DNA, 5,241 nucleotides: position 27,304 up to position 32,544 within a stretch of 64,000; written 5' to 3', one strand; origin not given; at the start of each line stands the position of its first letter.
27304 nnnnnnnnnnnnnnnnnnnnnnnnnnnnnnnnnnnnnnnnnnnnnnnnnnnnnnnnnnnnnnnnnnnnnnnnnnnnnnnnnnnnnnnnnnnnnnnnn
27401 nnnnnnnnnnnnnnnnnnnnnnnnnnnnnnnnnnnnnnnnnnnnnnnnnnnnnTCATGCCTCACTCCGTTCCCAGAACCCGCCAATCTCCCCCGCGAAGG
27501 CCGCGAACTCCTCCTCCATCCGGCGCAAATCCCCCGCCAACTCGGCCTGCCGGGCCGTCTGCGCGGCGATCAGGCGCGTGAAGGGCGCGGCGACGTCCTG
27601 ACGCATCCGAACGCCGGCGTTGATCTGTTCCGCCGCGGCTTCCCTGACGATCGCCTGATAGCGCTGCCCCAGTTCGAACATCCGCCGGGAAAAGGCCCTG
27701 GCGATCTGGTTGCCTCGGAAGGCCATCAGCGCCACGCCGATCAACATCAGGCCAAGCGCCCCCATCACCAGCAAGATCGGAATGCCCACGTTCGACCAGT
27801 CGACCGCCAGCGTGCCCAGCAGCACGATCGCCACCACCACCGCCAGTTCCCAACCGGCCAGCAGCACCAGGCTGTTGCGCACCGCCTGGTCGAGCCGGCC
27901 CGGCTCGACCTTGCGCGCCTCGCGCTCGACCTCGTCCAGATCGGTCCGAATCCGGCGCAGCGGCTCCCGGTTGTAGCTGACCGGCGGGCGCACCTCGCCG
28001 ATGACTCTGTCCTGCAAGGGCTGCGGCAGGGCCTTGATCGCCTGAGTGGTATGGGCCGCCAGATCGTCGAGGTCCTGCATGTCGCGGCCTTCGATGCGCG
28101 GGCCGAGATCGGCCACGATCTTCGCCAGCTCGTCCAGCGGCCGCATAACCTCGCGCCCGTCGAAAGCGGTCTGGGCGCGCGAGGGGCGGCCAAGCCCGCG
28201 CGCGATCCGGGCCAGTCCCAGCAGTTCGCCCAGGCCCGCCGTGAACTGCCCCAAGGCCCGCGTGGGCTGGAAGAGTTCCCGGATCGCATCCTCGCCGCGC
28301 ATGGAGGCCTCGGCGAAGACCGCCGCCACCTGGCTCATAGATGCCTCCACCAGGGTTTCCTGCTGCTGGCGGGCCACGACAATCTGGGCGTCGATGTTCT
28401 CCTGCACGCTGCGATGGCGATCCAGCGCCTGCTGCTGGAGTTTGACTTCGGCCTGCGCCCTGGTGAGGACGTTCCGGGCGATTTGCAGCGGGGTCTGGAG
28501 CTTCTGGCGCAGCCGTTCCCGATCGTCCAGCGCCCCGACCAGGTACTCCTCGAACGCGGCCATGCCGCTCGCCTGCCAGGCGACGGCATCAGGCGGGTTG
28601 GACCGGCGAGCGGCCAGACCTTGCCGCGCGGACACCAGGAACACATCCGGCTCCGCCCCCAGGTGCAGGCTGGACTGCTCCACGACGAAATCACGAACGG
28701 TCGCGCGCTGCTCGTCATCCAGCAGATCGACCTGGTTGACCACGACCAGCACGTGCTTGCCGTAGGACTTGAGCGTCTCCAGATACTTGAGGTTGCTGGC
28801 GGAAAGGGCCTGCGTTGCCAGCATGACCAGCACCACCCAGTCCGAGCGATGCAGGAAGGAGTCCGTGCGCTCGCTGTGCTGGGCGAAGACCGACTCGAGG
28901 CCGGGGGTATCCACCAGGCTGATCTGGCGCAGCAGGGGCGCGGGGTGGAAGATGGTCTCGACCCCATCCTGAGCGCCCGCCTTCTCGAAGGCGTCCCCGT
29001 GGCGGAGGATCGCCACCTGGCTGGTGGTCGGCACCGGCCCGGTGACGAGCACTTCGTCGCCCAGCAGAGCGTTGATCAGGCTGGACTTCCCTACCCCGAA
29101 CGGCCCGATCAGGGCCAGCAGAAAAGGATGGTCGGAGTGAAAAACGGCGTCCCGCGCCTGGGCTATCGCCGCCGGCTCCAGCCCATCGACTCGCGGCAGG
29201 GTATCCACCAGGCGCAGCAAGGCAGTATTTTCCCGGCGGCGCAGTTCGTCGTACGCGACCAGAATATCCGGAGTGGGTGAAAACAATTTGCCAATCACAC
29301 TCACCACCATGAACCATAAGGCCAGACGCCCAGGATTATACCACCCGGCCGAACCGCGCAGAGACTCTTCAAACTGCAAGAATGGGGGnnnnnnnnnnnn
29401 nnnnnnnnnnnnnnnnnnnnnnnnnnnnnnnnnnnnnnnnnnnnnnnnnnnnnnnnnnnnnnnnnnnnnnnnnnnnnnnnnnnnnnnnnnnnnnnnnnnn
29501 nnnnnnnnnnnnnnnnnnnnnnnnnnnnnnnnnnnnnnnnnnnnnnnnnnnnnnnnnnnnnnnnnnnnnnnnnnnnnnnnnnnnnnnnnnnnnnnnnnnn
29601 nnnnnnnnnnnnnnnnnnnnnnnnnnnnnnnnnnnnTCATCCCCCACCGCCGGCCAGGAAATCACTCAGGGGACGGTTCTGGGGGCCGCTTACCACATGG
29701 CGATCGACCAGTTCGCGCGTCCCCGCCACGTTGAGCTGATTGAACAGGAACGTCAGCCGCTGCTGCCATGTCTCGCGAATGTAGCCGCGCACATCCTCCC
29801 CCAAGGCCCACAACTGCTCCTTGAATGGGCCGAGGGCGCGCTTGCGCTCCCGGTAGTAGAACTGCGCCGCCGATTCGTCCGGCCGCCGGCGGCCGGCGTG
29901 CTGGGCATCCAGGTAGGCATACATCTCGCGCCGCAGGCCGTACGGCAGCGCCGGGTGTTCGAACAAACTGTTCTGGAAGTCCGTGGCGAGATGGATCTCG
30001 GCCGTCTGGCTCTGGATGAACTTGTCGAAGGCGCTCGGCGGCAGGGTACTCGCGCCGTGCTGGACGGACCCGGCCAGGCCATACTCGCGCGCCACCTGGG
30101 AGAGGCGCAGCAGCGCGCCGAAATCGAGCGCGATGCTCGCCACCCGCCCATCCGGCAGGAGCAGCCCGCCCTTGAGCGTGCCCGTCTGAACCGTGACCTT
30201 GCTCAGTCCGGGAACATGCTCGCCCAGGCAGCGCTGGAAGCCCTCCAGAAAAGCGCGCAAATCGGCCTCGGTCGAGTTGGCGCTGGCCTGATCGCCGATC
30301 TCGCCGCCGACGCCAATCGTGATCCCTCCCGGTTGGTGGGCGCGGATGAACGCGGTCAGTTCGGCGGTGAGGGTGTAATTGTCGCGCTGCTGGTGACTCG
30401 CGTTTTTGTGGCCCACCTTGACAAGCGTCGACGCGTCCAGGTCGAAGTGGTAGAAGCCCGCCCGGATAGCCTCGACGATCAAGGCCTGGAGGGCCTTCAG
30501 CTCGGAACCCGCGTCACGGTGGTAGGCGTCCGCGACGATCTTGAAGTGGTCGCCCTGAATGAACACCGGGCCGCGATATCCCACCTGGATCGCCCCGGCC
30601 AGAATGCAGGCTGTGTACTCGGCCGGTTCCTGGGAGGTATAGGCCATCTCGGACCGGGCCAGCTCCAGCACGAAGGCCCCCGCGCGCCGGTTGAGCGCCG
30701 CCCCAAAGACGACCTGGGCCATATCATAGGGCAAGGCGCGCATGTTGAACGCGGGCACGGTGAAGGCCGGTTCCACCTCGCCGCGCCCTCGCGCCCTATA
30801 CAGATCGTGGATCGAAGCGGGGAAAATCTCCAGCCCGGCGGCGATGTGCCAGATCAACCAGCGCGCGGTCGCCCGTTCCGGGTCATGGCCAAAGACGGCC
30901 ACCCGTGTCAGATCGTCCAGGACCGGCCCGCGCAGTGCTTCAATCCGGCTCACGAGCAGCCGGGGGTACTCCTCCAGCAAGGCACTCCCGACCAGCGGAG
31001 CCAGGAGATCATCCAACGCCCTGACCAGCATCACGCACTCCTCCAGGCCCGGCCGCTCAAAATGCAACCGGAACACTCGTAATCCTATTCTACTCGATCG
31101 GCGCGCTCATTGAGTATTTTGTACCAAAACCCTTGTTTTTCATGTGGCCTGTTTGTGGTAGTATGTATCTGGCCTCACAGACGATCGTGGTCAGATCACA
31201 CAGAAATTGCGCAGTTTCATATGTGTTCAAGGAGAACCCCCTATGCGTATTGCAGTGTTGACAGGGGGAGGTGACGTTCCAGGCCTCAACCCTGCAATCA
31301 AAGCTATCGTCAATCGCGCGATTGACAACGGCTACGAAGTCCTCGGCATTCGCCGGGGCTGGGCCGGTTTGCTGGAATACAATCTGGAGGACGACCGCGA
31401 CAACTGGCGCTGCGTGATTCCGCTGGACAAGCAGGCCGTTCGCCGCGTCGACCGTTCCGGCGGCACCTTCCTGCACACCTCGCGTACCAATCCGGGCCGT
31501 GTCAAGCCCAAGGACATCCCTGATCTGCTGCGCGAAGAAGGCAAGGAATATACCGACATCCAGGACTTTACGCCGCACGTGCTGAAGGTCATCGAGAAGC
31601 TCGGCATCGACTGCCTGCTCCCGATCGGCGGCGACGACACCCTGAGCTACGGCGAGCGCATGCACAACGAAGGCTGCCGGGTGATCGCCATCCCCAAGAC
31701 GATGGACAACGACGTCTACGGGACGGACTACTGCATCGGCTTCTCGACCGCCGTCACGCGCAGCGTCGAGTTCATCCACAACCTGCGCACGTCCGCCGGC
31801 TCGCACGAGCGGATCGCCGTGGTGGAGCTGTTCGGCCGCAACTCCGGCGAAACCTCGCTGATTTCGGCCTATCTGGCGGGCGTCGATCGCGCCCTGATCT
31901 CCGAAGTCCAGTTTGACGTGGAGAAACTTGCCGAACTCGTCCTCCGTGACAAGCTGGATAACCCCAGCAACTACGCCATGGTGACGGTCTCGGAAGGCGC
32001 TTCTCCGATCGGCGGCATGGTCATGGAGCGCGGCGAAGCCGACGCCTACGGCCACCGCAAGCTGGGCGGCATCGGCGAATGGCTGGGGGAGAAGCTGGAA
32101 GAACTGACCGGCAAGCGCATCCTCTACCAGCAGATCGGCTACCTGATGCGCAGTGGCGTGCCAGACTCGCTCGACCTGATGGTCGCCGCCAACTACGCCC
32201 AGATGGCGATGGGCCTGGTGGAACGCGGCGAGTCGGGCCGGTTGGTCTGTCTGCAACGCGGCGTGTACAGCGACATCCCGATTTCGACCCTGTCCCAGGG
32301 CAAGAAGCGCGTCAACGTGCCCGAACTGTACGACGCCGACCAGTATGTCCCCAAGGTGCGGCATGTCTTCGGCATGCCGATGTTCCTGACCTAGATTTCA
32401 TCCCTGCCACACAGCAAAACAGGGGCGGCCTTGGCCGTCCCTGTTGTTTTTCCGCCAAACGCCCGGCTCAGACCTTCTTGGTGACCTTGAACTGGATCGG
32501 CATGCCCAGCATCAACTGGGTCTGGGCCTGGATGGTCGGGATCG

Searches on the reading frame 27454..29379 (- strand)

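Call 13: search_protein_families(library=pfam, proteins=[window:27454-29379:-], max_evalue=0.00001)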
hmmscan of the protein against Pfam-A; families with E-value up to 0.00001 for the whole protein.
window:27454-29379:- (641 aa): 4 families
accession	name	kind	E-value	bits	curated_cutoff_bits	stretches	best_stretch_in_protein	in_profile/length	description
PF00350.29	Dynamin_N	-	1.6e-21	77.5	27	2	89-132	2-45/168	Dynamin family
PF01926.29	MMR_HSR1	-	9.6e-12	45.5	21.9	1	89-216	3-113/113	50S ribosome-binding GTPase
PF00009.33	GTP_EFTU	-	1.1e-07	32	26.5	1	150-255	68-173/188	Elongation factor Tu GTP binding domain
PF03193.22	RsgA_GTPase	-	1.6e-07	31.7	30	0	87-117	108-138/174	RsgA GTPase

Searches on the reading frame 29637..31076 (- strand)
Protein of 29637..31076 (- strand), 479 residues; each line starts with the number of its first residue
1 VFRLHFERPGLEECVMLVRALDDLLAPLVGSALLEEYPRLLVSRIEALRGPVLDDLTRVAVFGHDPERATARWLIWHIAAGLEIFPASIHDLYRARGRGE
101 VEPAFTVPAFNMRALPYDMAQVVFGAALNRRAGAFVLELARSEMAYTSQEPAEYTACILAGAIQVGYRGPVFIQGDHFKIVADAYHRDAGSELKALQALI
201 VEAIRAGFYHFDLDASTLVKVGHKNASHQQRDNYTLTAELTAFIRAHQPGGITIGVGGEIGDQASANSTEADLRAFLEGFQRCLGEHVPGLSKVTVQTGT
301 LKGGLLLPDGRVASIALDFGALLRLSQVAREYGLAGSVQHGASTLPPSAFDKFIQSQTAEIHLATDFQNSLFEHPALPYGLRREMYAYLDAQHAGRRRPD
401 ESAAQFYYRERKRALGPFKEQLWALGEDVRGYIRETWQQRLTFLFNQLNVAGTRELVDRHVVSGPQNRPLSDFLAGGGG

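Call 13: search_protein_families(library=pfam, proteins=[window:29637-31076:-], max_evalue=0.00001)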
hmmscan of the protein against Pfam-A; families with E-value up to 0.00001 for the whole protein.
window:29637-31076:- (479 aa): 1 family
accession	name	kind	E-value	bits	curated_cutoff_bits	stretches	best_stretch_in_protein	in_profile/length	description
PF01116.26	F_bP_aldolase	-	2.9e-06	27.5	25.5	1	105-373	15-239/277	Fructose-bisphosphate aldolase class-II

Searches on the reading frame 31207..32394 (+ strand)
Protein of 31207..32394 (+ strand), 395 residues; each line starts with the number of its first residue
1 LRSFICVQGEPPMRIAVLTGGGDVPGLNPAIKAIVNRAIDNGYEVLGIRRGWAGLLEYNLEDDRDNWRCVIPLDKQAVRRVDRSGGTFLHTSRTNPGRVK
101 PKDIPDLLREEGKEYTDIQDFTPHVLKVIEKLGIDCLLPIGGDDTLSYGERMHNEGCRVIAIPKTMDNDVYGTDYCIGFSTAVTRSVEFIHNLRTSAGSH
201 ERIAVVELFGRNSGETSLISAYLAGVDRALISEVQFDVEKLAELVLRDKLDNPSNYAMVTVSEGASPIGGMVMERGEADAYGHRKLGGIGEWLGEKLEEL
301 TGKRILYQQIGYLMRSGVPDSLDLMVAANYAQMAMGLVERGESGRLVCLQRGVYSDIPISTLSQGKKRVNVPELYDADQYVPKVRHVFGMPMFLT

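Call 13: search_protein_families(library=pfam, proteins=[window:31207-32394:+], max_evalue=0.00001)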
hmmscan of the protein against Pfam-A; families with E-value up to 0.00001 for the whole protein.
window:31207-32394:+ (395 aa): 1 family
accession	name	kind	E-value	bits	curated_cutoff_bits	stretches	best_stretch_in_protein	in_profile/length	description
PF00365.25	PFK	-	3.9e-69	233.5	30.9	1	14-336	1-275/277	Phosphofructokinase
